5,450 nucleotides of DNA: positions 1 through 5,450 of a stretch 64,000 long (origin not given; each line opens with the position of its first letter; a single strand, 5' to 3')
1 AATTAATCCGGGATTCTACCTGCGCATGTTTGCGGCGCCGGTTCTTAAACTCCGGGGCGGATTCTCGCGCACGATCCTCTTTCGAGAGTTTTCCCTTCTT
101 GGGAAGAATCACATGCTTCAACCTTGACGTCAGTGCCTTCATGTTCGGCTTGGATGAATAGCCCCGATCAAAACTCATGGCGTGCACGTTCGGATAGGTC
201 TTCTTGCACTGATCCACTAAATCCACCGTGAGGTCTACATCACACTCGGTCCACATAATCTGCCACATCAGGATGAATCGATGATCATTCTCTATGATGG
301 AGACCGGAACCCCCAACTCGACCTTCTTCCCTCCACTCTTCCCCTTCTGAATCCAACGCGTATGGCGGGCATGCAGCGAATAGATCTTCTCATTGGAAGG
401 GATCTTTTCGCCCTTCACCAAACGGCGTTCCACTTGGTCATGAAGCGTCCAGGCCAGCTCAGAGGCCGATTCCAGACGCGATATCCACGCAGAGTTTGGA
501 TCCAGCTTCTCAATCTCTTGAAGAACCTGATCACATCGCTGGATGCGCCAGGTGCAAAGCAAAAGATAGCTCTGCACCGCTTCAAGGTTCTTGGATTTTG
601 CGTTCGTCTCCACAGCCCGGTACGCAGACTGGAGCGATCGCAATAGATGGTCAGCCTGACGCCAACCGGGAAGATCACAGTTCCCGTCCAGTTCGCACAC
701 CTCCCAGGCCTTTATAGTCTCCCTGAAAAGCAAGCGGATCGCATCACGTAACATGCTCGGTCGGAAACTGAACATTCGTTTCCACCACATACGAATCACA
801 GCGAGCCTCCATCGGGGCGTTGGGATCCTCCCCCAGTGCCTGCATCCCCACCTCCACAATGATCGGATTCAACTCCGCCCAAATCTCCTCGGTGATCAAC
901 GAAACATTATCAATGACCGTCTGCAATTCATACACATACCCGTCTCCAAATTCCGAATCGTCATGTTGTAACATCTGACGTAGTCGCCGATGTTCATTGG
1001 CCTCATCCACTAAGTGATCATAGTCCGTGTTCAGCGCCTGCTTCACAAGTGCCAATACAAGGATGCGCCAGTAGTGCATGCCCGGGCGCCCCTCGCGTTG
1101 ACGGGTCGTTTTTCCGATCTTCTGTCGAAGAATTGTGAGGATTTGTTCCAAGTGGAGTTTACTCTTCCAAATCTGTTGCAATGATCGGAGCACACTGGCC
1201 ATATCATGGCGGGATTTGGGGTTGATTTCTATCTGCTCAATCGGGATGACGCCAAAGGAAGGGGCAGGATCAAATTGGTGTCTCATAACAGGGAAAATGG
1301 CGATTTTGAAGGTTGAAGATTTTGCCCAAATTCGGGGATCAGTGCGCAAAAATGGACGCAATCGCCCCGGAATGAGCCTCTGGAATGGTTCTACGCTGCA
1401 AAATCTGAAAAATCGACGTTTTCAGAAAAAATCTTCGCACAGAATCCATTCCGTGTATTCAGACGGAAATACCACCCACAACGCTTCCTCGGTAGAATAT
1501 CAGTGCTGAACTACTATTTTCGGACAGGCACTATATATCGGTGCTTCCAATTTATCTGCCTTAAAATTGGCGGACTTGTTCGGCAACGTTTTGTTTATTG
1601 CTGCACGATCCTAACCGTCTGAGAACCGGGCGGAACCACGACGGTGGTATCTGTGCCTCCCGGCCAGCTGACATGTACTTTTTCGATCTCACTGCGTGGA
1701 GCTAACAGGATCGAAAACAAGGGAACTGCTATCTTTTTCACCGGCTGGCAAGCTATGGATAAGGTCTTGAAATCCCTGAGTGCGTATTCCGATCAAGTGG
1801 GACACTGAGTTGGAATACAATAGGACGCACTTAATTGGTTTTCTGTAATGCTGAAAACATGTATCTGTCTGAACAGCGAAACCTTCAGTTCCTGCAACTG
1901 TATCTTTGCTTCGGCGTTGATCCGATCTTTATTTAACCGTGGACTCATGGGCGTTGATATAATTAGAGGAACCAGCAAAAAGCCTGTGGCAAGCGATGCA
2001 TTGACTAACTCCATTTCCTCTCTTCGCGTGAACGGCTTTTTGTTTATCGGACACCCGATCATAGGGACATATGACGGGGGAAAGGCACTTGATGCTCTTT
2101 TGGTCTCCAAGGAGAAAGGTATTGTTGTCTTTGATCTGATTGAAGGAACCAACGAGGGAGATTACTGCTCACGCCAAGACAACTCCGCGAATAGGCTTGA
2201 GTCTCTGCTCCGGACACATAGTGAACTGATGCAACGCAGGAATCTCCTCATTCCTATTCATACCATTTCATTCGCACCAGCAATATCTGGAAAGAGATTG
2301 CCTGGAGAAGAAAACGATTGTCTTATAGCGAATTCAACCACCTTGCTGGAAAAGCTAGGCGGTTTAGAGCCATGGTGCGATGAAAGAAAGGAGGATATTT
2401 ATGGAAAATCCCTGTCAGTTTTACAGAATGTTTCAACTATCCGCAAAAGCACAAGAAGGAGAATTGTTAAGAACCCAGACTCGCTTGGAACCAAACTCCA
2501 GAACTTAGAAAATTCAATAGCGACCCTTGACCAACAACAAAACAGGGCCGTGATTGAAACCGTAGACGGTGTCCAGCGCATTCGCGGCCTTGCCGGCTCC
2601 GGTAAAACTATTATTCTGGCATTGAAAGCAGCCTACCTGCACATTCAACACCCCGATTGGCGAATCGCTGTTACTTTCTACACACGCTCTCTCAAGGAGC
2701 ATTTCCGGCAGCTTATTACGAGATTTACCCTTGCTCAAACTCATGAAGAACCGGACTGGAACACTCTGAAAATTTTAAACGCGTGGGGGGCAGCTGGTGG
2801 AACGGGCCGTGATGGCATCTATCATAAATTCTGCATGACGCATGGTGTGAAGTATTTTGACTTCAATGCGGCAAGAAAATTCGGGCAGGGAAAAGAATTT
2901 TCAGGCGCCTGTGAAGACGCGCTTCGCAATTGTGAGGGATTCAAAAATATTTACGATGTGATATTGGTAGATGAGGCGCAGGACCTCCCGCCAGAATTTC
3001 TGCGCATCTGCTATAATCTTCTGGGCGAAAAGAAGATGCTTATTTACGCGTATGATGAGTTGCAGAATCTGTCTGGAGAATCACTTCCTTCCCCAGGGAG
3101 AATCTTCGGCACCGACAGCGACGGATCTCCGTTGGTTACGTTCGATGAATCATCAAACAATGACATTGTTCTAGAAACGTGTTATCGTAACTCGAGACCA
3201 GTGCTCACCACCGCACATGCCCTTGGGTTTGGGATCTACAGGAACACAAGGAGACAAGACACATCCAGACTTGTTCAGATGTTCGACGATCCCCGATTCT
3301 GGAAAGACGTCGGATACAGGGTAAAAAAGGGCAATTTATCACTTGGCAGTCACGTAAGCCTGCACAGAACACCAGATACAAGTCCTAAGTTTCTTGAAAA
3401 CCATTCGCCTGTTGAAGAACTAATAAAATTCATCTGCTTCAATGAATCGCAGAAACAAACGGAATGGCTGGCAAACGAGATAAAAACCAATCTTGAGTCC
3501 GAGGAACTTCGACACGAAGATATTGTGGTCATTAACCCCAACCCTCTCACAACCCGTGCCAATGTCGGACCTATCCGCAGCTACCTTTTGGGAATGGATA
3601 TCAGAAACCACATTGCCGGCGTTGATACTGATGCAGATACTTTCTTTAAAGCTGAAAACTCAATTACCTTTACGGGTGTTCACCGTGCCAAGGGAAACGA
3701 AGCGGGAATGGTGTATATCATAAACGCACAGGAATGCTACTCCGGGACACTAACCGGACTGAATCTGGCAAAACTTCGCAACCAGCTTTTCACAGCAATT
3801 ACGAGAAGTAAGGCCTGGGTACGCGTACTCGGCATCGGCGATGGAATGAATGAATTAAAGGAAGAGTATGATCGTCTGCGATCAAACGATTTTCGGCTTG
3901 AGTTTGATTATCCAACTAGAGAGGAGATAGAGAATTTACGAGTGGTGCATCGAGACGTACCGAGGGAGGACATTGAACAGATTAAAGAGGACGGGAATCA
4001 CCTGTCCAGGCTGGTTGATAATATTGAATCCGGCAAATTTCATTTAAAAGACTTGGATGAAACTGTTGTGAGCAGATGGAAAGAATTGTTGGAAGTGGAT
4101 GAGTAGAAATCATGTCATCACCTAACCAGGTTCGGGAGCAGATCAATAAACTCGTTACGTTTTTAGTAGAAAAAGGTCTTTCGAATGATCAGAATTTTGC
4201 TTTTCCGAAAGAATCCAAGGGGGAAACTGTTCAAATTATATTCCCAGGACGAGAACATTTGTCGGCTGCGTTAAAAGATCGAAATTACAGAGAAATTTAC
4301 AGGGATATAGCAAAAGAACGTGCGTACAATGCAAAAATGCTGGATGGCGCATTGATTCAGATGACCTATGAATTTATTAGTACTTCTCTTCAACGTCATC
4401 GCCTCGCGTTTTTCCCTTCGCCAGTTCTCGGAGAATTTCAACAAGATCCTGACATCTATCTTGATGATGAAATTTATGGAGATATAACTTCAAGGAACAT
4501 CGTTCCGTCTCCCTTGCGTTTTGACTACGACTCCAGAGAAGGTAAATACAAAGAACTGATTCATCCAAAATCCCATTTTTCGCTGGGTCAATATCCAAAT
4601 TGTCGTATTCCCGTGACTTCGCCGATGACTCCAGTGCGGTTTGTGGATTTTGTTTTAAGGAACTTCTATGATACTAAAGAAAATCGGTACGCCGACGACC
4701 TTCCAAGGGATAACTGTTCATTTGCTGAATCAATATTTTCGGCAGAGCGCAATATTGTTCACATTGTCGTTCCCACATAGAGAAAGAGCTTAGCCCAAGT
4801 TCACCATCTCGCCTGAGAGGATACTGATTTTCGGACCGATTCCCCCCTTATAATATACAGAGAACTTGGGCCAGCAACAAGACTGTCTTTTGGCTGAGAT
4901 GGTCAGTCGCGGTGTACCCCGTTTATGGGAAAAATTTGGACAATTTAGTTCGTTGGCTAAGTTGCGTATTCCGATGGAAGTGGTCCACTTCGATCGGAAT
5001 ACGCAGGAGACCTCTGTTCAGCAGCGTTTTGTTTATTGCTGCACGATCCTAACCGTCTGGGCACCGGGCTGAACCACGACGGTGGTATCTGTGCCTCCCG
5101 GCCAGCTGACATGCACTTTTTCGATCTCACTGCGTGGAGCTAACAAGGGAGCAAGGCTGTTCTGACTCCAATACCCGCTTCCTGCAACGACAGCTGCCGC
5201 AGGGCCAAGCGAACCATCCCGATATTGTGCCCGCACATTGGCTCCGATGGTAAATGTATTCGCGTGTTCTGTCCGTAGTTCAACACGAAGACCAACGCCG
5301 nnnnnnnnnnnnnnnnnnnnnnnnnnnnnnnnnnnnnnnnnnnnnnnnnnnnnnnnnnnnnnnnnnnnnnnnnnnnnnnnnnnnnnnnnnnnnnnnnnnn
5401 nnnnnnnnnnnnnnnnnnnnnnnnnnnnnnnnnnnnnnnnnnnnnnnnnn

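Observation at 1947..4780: Two-gene module: NERD-like/SF1 helicase plus a tightly coupled 222-aa protein, a candidate defence system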

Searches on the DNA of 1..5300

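Call 96: search_rna_families(source=window, start=1, end=5300, threshold=evalue, max_evalue=1)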
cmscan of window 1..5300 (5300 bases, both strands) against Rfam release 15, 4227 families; matches with E-value up to 1: 0.
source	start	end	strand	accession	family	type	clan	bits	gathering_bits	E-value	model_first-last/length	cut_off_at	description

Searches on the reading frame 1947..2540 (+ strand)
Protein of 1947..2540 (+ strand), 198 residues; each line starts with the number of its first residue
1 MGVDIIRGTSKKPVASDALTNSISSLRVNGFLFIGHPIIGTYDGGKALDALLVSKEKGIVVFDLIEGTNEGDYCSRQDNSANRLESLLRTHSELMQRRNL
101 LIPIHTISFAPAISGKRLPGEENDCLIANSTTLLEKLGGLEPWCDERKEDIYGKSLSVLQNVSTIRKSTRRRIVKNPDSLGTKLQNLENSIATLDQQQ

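Call 61: search_protein_families(library=phrogs, proteins=[window:1947-2540:+], max_evalue=0.01)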
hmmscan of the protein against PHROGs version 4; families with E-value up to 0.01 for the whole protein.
window:1947-2540:+ (198 aa): 0 families

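Call 68: search_solved_structures(query=window:1947-2516:+, max_evalue=10)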
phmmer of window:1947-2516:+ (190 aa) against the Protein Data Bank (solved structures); distinct sequences matched with E-value up to 10: 1.
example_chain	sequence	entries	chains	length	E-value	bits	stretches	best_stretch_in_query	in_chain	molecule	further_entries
1ydn_A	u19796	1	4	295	0.61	13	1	35-67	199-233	HYDROXYMETHYLGLUTARYL-COA LYASE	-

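Call 70: search_protein_families(library=pfam, proteins=[window:1947-2516:+], max_evalue=10)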
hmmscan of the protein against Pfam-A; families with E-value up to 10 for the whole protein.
seq(190 aa): 0 families
